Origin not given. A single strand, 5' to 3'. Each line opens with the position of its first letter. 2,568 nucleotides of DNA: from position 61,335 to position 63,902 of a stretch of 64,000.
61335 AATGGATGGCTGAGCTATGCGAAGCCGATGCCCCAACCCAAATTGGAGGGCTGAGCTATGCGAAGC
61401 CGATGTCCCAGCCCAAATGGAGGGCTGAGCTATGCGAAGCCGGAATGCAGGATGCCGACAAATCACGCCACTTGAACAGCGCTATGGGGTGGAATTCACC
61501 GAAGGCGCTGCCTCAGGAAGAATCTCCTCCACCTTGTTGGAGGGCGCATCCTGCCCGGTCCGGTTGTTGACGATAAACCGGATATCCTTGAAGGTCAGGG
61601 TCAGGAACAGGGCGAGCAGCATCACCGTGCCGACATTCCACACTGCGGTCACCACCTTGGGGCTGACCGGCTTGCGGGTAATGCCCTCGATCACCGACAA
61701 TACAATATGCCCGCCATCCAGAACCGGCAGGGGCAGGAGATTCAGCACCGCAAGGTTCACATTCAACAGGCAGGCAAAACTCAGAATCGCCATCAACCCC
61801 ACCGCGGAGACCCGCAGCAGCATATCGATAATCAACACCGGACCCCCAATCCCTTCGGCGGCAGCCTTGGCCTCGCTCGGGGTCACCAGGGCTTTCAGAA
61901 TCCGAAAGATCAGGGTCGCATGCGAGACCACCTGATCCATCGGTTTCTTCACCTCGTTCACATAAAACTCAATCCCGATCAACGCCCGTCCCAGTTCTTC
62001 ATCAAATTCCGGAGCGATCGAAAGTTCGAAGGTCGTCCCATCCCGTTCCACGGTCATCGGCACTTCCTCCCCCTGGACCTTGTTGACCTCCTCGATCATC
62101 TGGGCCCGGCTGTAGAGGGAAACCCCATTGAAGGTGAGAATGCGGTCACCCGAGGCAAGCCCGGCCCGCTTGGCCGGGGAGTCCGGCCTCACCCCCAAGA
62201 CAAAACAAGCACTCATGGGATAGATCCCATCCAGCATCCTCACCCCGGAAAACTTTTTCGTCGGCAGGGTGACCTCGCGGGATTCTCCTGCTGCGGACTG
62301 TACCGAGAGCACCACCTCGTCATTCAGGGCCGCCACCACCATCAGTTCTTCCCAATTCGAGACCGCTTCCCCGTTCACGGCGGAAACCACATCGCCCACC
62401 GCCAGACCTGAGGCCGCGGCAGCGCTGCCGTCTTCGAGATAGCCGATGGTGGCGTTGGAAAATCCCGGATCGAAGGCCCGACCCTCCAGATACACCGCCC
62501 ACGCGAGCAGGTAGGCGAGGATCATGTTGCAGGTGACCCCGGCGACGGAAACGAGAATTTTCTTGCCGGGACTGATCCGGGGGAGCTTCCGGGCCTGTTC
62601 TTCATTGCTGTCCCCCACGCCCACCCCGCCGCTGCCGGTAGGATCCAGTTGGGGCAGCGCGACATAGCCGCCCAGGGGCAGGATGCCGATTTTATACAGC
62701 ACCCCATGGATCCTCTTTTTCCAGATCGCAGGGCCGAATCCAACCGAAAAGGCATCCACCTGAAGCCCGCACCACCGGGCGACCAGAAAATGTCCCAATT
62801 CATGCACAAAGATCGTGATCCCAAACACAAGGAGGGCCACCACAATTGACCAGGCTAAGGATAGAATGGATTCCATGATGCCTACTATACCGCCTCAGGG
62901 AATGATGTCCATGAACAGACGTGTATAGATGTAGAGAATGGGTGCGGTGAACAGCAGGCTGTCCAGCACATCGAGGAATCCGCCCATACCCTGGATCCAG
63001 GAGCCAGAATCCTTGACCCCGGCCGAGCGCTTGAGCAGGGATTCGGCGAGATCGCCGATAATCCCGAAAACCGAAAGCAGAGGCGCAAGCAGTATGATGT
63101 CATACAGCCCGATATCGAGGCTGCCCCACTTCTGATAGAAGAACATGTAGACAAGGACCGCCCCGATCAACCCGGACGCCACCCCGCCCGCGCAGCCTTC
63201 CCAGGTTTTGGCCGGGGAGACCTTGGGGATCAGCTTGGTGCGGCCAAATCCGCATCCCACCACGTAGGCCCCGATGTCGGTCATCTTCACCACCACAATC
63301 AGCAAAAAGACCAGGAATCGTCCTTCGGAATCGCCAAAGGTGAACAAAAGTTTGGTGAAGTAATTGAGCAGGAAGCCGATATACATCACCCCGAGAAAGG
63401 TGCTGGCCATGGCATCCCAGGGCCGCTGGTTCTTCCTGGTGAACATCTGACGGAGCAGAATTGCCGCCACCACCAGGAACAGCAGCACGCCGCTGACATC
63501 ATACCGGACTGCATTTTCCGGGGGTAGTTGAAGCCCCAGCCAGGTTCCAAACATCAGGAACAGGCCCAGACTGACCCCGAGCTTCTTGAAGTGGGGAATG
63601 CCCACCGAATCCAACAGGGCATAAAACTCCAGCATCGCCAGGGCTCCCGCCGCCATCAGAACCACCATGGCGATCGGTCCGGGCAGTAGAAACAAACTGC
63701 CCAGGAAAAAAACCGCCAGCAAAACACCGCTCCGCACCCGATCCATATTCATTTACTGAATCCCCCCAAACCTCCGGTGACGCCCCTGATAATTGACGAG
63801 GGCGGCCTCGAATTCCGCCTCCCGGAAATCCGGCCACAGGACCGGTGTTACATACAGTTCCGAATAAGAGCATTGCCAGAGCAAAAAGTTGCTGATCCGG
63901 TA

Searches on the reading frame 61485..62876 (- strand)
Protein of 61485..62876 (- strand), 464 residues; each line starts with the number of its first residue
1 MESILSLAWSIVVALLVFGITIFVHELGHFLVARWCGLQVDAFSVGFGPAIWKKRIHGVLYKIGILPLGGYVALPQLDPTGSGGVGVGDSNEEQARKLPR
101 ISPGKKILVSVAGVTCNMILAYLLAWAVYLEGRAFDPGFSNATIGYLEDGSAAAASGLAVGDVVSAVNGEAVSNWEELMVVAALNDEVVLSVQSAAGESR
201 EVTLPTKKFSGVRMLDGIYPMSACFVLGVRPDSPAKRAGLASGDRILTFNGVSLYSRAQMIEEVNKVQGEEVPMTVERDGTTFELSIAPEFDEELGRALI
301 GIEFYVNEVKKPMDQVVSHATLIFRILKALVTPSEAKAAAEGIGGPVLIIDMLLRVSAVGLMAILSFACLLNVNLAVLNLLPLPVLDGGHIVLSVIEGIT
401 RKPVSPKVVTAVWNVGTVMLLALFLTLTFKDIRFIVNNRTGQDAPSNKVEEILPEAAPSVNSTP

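Call 70: search_protein_families(library=pfam, proteins=[window:61485-62876:-], max_evalue=0.001)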
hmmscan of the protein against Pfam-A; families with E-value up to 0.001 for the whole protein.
window:61485-62876:- (464 aa): 5 families
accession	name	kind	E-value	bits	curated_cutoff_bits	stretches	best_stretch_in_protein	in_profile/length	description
PF02163.28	Peptidase_M50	-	1.3e-55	188.5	27.2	1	14-423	2-221/221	Peptidase family M50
PF17820.7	PDZ_6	-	5.3e-17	61.7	27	2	226-278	2-54/54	PDZ domain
PF00595.29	PDZ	-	5.2e-15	56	23.2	2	144-186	29-71/81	PDZ domain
PF13180.12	PDZ_2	-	7.3e-14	52.2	27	1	225-287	15-78/80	PDZ domain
PF14685.13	PDZ_Tricorn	-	3.1e-06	27.5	25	0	151-203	31-87/88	Tricorn protease PDZ domain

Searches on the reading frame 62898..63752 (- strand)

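Call 70: search_protein_families(library=pfam, proteins=[window:62898-63752:-], max_evalue=0.001)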
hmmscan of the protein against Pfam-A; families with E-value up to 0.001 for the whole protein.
window:62898-63752:- (285 aa): 2 families
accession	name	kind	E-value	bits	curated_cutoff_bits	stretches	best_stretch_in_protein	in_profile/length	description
PF01148.25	CTP_transf_1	-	2.7e-53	181.9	24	1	4-280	2-264/264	Cytidylyltransferase family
PF01864.22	CarS-like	-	8.7e-06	26.3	22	1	179-281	45-144/175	CDP-archaeol synthase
